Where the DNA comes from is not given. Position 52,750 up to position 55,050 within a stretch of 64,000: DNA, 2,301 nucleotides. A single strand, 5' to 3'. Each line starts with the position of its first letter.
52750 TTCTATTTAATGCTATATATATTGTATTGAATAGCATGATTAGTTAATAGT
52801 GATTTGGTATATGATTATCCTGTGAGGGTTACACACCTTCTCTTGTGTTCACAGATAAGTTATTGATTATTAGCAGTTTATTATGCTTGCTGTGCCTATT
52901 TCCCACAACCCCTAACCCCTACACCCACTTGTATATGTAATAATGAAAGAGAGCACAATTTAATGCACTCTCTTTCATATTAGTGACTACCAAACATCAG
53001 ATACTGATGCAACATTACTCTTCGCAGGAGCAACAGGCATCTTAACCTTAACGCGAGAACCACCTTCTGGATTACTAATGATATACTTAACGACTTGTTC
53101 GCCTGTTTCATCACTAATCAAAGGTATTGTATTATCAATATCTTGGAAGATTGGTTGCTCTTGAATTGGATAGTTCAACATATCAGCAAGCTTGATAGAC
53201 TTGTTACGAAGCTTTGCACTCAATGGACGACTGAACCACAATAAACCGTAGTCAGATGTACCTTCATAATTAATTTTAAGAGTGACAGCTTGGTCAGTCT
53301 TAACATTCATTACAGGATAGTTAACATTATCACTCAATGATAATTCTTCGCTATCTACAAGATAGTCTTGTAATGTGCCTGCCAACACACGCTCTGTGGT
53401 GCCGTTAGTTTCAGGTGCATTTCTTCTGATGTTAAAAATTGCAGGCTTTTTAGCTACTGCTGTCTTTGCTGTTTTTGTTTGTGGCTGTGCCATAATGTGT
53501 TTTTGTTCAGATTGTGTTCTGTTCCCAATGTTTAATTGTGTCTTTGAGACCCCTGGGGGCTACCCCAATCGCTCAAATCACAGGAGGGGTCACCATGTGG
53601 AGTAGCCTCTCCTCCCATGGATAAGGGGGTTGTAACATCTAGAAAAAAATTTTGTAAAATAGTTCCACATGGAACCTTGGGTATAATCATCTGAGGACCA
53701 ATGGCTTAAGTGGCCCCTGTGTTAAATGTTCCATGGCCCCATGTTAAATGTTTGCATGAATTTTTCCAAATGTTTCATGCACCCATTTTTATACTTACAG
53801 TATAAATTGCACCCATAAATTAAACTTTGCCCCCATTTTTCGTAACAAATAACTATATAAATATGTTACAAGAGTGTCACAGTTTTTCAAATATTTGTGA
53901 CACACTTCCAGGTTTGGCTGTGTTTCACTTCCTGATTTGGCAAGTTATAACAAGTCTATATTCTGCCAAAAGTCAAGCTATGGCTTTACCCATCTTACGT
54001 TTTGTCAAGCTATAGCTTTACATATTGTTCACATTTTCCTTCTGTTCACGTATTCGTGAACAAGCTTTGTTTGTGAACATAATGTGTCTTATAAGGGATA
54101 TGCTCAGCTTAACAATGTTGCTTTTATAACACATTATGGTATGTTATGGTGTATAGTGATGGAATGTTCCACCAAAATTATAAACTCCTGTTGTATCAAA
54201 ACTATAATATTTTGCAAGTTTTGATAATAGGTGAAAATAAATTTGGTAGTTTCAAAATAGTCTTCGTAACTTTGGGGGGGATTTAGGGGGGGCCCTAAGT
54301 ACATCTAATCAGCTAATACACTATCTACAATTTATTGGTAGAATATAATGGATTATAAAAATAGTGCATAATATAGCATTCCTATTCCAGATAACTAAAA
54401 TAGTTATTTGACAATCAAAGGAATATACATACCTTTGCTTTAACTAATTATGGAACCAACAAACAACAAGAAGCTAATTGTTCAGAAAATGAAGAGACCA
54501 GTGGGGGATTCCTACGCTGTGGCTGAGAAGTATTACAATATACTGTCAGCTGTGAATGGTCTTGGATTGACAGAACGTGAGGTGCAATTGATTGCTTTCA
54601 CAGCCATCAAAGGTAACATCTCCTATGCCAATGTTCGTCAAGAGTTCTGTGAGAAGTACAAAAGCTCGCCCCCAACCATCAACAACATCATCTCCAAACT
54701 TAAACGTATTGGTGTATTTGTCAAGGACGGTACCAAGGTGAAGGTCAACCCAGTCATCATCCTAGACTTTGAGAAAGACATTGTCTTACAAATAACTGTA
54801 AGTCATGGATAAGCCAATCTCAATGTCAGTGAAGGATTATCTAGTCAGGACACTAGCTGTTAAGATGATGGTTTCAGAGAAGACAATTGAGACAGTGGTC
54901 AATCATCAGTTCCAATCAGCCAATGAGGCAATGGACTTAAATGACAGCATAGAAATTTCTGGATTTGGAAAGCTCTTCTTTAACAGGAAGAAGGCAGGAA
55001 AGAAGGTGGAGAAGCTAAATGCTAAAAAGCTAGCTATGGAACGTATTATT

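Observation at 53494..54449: Repeat-dense 950-bp divergent control region (candidate origin/operator hub)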

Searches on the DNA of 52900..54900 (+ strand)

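Call 7: search_dna_similar(query=window:52900-54900:+, collection=phages, mode=distant, max_rows=30)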
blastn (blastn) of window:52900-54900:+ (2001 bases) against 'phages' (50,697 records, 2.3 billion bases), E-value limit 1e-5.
No match.

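Call 8: search_rna_families(source=window, start=53300, end=54600, threshold=evalue, max_evalue=10, show_alignments=3)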
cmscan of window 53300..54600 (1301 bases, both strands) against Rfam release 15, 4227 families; matches with E-value up to 10: 2.
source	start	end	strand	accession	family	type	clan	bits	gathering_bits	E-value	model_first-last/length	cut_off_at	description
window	54300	54388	+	RF01445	S_pombe_snR94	Gene; snRNA; snoRNA; HACA-box;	-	17.6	100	4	1-210/210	no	small nucleolar RNA snR94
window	54167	54333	+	RF01440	S_pombe_snR42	Gene; snRNA; snoRNA; HACA-box;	CL00032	16.6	90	4.7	1-208/208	no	small nucleolar RNA snR42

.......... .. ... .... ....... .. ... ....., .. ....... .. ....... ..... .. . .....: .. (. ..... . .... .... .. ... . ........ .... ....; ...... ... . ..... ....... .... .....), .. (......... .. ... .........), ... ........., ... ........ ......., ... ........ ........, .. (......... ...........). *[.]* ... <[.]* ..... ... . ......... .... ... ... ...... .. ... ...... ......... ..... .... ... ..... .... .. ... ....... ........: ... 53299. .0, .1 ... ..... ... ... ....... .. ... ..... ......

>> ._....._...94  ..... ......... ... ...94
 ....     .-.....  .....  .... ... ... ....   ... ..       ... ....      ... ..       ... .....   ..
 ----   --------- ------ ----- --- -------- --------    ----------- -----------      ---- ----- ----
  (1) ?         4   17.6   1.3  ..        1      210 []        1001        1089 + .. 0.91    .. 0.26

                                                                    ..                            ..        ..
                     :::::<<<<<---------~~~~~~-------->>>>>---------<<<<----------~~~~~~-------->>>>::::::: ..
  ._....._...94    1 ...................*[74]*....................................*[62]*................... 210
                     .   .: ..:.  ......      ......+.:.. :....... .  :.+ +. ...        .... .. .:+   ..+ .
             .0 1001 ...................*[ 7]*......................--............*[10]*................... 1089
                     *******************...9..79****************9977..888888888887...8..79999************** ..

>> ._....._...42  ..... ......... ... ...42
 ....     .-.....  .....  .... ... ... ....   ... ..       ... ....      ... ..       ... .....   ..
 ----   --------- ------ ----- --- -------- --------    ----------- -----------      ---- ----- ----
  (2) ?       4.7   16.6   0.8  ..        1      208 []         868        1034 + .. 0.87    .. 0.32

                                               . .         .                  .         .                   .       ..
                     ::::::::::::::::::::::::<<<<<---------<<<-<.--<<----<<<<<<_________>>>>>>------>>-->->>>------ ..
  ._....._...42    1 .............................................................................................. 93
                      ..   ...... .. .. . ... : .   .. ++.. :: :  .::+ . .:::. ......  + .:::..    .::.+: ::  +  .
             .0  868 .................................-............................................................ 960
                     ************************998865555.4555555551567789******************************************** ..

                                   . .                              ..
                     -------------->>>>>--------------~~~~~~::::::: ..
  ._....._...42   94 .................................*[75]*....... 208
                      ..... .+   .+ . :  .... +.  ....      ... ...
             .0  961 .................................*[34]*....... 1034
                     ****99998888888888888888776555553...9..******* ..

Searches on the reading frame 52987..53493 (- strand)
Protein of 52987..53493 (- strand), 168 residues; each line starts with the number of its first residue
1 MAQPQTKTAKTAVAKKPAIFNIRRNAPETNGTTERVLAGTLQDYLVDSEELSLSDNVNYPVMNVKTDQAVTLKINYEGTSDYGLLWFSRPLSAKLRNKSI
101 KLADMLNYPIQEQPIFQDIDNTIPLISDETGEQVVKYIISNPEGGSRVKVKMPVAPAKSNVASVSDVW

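Call 10: search_protein_families(library=phrogs, proteins=[window:52987-53493:-], max_evalue=0.01)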
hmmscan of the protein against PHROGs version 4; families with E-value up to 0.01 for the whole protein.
window:52987-53493:- (168 aa): 0 families

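Call 11: search_protein_families(library=pfam, proteins=[window:52987-53493:-], max_evalue=0.01)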
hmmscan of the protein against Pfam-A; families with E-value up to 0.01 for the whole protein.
window:52987-53493:- (168 aa): 0 families

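Call 13: find_related_loci(query=window:52987-53493:-, collection=viral_contigs, flank=6000)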
Query window:52987-53493:- (168 aa) in viral_contigs; peptide patterns used: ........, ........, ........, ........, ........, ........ (x = any residue, [..] = any of these).
29 stretches matched a pattern, but none encodes a relative of the query by tblastn (E <= 1e-3).

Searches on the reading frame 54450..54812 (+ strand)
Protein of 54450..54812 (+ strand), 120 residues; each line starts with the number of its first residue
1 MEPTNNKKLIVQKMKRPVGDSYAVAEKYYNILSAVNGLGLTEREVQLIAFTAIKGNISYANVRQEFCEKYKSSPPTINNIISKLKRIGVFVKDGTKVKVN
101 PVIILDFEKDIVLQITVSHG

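Call 10: search_protein_families(library=phrogs, proteins=[window:54450-54812:+], max_evalue=0.01)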
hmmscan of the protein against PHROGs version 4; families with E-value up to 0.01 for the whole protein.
window:54450-54812:+ (120 aa): 0 families

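Call 11: search_protein_families(library=pfam, proteins=[window:54450-54812:+], max_evalue=0.01)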
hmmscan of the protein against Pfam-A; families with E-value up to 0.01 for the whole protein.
window:54450-54812:+ (120 aa): 1 family
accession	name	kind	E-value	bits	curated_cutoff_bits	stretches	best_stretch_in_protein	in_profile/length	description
PF08280.17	HTH_Mga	-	0.0079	16.6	23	0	42-85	5-44/59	M protein trans-acting positive regulator (MGA) HTH domain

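Call 12: find_related_loci(query=window:54450-54812:+, collection=viral_contigs, flank=6000)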
Query window:54450-54812:+ (120 aa) in viral_contigs; peptide patterns used: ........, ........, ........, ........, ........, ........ (x = any residue, [..] = any of these).
172 stretches matched a pattern; 154 encode a relative of the query (tblastn E <= 1e-3); the best 80 are kept; 80 distinct loci.
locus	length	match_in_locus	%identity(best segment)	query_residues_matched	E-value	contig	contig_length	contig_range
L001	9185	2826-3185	99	1-120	1e-76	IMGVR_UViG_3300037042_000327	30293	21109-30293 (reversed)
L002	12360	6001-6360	99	1-120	1e-76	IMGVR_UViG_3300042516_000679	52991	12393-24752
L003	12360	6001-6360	99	1-120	1e-76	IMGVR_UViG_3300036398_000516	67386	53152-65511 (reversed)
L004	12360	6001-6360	99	1-120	1e-76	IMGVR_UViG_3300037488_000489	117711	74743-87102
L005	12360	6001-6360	95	1-120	5e-74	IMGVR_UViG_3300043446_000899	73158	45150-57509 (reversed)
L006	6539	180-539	95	1-120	5e-74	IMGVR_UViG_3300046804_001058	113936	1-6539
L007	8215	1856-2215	76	1-120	7e-61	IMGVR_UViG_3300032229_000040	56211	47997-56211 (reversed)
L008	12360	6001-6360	76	1-120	2e-60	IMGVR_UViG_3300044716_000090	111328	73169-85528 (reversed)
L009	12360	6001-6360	75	1-120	4e-60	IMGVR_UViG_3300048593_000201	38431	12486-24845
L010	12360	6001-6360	75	1-120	4e-60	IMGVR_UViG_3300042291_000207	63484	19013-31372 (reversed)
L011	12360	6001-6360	75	1-120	4e-60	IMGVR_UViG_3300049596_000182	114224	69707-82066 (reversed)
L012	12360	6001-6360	75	1-120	4e-60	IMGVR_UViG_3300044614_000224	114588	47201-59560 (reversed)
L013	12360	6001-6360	74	1-120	4e-60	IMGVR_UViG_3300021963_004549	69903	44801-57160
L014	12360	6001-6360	75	1-120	4e-60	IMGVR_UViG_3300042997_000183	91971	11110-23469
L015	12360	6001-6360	75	1-120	4e-60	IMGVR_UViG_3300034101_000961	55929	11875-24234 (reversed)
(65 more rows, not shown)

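Call 44: search_dna_similar(query=window:54450-54812:+, collection=phages, mode=protein, max_evalue=0.01, max_rows=15)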
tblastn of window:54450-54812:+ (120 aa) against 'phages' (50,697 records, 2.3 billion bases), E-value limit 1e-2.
No match.

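Call 55: find_homologous_proteins(query=window:54450-54812:+, max_evalue=0.001)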
Query window:54450-54812:+ (120 aa): 2281 proteins with E <= 0.001 among 2291 candidates; the best 120 are listed.
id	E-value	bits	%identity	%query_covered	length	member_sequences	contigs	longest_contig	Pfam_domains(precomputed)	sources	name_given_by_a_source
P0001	1.4e-68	246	98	100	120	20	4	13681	-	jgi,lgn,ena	jgi:hypothetical protein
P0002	5.2e-68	244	95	100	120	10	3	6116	-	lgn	-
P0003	9.7e-61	221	90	94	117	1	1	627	-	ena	-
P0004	1.4e-59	217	89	94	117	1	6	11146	-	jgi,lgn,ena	-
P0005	1.5e-59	217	89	94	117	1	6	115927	-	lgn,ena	-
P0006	2.2e-57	210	85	94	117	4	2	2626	-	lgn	-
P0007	3.7e-56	206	78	100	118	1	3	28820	-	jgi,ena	jgi:hypothetical protein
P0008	1.0e-54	201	77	96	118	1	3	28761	-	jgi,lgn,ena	-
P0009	1.4e-54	201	77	96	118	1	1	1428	-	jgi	jgi:DNA-binding MarR family transcriptional regulator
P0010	2.0e-54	200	77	100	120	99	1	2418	-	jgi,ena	jgi:hypothetical protein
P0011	4.7e-54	199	76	100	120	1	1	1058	-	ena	-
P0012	6.3e-54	199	81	100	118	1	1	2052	-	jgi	jgi:hypothetical protein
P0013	6.6e-54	199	79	100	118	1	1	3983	-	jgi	jgi:hypothetical protein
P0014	8.4e-54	198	81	100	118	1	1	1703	-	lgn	-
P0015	1.5e-53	197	78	97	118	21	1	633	-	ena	-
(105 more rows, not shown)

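Call 61: predict_structure(alignment_id=A2)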
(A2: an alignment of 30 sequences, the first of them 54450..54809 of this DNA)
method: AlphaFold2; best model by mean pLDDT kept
length: 120 residues; sequences in the alignment: 30
mean_pLDDT: 72.9   pTM: 0.67
mean pLDDT of the five models: 72.9, 72.0, 70.3, 70.0, 67.6
residues with pLDDT >= 90: 8; 70-90: 73; 50-70: 17; < 50: 22
segments of 3 or more residues with pLDDT < 50: 1-14, 116-120
pLDDT, mean of each block of 10 residues (from residue 1): 41 51 81 80 90 86 86 83 89 86 56 46
secondary structure, 60 per line:
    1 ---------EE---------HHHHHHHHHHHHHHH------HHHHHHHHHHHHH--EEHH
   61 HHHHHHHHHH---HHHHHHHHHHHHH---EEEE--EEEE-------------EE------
elements in order: H21-35 H42-54 H59-70 H74-86 E90-93 E96-99

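Call 63: fold_search(model_id=the predicted structure, library=pdb)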
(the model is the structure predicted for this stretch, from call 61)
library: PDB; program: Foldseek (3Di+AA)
matches with E <= 10: 1133; with E <= 0.001: 0
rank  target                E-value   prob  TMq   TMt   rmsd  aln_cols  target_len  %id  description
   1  1bja_A                4.0e-03  1.00  0.51  0.63   1.8        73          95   20  ACTIVATION DOMAIN OF THE PHAGE T4 TRANSCRIPTION FACTOR MOTA (released 1998-11-04)
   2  4mtd_D                1.8e-02  1.00  0.51  0.42   4.6        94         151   15  Zinc Uptake Regulator Complexed With Zinc AND DNA (released 2014-11-05)
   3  2d1h_B                2.2e-02  1.00  0.49  0.57   4.6        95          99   17  Crystal structure of ST1889 protein from thermoacidophilic archaeon Sulfolobus tokodaii (released 2006-09-05)
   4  2pex_B                2.5e-02  1.00  0.46  0.41   4.9        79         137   15  Structure of reduced C22S OhrR from Xanthamonas Campestris (released 2007-12-11)
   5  2fa5_A                2.7e-02  0.99  0.47  0.41   9.3       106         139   13  The crystal structure of an unliganded multiple antibiotic-resistance repressor (MarR) from Xanthomonas campestris (released 2006-11-14)
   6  6j0e_A                3.5e-02  0.96  0.44  0.43  10.2       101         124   20  Structures of two ArsR As(III)-responsive repressors: implications for the mechanism of derepression (released 2019-07-03)
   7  7dh7_A                4.2e-02  1.00  0.49  0.41   3.3        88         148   17  Crystal structure of apo XcZur (released 2021-06-09)
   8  4yif_D                4.5e-02  0.99  0.46  0.42   8.5        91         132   12  Crystal structure of Rv0880 (released 2015-06-10)
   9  9gui_B                4.5e-02  0.92  0.40  0.24   7.0       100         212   12  Crystal structure of transcription factor NtcA from Synechococcus elongatus in complex with its target DNA. (released 2025-03-12)
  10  5hsm                  4.8e-02  0.99  0.47  0.43   6.6        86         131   17  CRYSTAL STRUCTURE OF MYCOBACTERIUM TUBERCULOSIS MARR FAMILY PROTEIN RV2887 (released 2017-02-01)
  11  8zde_C                4.8e-02  0.96  0.45  0.40   9.3       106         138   20  Crystal structure of HsmR with DNA bound (released 2025-11-05)
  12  2qq9                  5.1e-02  0.89  0.32  0.19   9.2        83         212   20  Crystal Structure of DtxR(D6A C102D) Complexed with Nickel(II) (released 2007-10-30)
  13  4p9u_A                5.4e-02  0.84  0.33  0.17   7.6        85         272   22  FadR, Fatty Acid Responsive Transcription Factor from Vibrio cholerae, in Complex with DNA (released 2015-02-04)
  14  1i1s_MODEL_1_A        5.8e-02  1.00  0.48  0.59   2.5        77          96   21  SOLUTION STRUCTURE OF THE TRANSCRIPTIONAL ACTIVATION DOMAIN OF THE BACTERIOPHAGE T4 PROTEIN MOTA (released 2001-02-14)
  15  5x7z                  5.8e-02  0.97  0.45  0.42   6.7        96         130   18  CRYSTAL STRUCTURE OF MYCOBACTERIUM TUBERCULOSIS MARR FAMILY PROTEIN RV2887 COMPLEX WITH P-AMINOSALICYLIC ACID (released 2017-08-09)
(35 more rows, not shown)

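Call 90: search_protein_families(library=ncbifam, proteins=[window:54450-54812:+], max_evalue=0.1)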
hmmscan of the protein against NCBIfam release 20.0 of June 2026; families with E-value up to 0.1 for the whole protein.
window:54450-54812:+ (120 aa): 3 families
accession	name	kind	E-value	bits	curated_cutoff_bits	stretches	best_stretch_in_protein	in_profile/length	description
NF001624.0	PRK00411.1-2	subfamily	0.046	12.6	354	1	25-89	278-342/374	ORC1-type DNA replication protein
NF040845.1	lmo0850_fam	equivalog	0.047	13.4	27.5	0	77-92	6-21/34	Lmo0850 family protein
TIGR04539.1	tRNA_cyclodipep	subfamily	0.093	12.2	45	0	25-73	82-130/220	tRNA-dependent cyclodipeptide synthase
